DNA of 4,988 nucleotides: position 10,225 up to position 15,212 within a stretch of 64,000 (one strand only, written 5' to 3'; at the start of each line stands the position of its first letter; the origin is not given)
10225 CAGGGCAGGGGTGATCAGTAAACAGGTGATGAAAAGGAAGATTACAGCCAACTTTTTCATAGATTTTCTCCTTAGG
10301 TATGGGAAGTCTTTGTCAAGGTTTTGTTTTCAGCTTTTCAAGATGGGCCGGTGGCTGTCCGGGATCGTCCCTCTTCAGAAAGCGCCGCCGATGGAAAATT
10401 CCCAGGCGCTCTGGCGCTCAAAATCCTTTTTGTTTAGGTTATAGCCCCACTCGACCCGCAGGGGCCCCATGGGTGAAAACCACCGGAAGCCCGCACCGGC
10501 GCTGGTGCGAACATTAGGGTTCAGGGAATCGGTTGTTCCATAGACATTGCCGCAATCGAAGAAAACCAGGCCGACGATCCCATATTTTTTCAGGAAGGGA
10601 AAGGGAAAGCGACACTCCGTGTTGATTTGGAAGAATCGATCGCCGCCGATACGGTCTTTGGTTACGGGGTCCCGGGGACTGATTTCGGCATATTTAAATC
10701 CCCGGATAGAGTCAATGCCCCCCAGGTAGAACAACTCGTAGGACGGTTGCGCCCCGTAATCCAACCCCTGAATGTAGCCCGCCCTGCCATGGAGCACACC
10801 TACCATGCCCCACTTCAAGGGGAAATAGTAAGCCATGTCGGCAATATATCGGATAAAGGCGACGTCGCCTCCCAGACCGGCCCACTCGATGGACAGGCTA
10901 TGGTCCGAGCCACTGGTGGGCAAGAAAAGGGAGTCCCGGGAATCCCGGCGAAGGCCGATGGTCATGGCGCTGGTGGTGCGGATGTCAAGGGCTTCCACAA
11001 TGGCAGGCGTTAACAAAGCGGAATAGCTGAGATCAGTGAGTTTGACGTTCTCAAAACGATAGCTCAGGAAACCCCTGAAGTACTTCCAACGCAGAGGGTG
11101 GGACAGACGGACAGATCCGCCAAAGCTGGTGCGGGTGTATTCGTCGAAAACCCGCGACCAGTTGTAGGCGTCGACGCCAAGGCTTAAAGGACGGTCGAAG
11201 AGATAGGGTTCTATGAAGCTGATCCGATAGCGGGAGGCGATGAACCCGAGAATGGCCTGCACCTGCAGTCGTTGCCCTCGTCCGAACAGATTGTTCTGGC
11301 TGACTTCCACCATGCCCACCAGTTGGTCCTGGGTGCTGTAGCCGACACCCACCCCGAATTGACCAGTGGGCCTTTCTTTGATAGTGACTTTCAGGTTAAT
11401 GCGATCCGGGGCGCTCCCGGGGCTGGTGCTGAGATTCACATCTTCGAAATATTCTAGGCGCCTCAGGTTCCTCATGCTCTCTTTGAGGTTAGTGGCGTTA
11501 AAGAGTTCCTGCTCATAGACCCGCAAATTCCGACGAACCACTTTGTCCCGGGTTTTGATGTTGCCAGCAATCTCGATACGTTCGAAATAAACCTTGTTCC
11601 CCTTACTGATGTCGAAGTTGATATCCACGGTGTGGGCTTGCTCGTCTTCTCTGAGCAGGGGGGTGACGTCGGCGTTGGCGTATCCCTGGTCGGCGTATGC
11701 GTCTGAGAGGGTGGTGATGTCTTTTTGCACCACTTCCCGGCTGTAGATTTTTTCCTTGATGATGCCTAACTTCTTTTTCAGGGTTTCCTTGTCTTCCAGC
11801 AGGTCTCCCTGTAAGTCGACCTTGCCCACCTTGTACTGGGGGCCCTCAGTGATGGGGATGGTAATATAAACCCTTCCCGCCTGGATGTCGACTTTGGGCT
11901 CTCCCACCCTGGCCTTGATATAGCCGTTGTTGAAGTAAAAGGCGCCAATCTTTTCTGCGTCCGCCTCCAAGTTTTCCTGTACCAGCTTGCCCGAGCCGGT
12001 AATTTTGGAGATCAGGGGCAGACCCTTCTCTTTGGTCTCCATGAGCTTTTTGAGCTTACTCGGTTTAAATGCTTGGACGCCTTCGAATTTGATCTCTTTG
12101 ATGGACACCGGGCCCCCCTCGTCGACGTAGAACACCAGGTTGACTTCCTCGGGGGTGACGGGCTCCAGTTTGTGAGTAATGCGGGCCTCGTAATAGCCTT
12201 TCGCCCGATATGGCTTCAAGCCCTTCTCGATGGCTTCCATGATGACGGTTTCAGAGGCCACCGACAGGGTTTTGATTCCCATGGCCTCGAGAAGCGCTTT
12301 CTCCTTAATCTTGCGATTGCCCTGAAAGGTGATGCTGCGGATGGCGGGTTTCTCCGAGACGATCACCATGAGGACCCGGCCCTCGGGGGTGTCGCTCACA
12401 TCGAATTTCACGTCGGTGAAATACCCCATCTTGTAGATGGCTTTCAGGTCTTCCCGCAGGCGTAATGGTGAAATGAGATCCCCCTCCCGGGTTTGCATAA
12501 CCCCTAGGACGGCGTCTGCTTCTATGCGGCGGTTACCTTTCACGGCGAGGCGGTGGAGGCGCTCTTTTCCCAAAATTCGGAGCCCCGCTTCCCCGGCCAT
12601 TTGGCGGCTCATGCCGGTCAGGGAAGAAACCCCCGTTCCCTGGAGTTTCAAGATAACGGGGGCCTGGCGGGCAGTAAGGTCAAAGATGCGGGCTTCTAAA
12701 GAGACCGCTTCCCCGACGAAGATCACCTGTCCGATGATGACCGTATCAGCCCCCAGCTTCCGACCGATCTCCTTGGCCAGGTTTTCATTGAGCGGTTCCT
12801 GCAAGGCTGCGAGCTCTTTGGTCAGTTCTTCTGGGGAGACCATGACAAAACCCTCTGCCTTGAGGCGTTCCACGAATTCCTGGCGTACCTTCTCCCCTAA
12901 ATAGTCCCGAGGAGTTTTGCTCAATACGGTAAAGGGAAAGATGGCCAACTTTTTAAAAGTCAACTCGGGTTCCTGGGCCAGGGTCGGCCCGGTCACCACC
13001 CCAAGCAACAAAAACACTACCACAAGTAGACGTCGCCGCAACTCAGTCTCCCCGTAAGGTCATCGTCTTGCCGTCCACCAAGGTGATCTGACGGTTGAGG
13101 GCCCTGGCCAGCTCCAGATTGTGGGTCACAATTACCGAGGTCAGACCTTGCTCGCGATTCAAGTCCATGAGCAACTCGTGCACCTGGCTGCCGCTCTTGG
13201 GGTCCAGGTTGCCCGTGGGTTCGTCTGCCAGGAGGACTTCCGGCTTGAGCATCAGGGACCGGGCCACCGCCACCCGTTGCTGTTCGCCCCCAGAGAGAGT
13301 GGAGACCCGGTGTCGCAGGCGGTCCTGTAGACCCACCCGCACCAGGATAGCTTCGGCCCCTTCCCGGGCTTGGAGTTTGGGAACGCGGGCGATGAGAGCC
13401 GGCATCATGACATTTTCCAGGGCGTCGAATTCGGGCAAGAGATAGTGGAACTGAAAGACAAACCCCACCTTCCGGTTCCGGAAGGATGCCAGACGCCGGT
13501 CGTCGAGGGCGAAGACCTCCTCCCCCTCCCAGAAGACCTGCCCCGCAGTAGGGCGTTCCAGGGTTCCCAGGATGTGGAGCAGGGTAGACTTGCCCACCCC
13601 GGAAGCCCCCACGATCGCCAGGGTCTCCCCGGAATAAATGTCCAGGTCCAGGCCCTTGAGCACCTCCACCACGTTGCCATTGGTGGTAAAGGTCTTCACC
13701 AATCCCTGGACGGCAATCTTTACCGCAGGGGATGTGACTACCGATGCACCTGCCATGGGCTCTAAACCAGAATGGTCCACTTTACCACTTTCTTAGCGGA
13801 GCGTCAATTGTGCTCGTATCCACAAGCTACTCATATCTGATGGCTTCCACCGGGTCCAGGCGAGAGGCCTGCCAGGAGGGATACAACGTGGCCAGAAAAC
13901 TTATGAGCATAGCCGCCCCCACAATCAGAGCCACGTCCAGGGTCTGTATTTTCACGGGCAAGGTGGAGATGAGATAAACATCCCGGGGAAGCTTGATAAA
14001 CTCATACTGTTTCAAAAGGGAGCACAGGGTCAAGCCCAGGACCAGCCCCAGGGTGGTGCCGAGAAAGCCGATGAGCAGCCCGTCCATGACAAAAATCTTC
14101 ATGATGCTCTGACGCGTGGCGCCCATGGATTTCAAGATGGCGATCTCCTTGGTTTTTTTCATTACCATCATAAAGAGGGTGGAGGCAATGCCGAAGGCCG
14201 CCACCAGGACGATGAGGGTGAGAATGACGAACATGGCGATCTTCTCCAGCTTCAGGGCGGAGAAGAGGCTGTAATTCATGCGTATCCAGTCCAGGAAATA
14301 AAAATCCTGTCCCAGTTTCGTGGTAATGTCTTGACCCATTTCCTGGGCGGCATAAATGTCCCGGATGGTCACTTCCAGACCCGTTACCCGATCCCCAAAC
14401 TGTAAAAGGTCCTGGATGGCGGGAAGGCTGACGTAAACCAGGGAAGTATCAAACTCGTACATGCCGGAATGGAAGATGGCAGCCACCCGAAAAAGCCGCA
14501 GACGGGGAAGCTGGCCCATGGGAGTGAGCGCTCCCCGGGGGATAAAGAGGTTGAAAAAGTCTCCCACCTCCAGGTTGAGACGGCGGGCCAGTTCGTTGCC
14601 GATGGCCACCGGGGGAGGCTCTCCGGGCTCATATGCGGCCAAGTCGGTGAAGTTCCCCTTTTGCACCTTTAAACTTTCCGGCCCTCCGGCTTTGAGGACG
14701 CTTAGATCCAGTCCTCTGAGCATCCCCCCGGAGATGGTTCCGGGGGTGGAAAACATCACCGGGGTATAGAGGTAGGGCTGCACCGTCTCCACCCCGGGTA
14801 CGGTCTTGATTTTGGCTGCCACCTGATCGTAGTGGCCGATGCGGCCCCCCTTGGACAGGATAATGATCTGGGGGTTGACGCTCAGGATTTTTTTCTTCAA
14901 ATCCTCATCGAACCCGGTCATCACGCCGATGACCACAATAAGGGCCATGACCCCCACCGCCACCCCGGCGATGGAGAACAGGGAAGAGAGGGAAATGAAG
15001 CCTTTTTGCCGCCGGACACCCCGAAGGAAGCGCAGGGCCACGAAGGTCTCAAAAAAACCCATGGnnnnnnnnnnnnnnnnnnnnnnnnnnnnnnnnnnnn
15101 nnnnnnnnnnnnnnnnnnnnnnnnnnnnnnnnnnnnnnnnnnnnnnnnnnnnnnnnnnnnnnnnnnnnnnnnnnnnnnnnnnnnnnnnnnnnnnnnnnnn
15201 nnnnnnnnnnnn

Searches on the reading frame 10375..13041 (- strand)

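Call 42: search_protein_families(library=pfam, proteins=[window:10375-13041:-], max_evalue=0.00001)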
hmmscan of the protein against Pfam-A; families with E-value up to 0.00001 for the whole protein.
window:10375-13041:- (888 aa): 3 families
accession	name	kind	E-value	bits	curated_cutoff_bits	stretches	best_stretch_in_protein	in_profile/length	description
PF01103.29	Omp85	-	8.9e-67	226.3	24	1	584-888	1-325/325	Omp85 superfamily domain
PF07244.20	POTRA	-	4.8e-64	213.5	21.3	5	403-481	1-79/79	Surface antigen variable number repeat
PF08479.16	POTRA_2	-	6.3e-08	32.8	24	0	314-395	3-73/76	POTRA domain, ShlB-type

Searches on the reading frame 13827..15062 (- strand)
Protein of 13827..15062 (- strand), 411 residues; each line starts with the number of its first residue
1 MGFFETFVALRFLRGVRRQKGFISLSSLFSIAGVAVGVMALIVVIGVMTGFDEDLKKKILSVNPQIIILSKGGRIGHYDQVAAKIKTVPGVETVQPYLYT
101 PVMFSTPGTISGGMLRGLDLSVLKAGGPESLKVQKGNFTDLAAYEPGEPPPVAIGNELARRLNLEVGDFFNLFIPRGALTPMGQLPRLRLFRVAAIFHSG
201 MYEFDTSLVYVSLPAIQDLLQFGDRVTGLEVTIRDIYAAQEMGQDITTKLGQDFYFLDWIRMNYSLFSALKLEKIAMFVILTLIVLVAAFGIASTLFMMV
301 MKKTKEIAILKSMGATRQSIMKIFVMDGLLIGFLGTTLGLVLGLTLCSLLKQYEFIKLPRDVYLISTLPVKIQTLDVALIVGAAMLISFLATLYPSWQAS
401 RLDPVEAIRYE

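Call 42: search_protein_families(library=pfam, proteins=[window:13827-15062:-], max_evalue=0.00001)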
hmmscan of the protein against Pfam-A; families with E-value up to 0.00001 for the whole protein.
window:13827-15062:- (411 aa): 2 families
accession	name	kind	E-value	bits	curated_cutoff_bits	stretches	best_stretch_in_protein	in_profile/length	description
PF02687.27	FtsX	-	2.9e-22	79.4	25.5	1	279-404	2-120/120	FtsX-like permease C-terminal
PF12704.14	MacB_PCD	-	5.8e-15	56.6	27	1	27-247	1-205/207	MacB-like periplasmic core domain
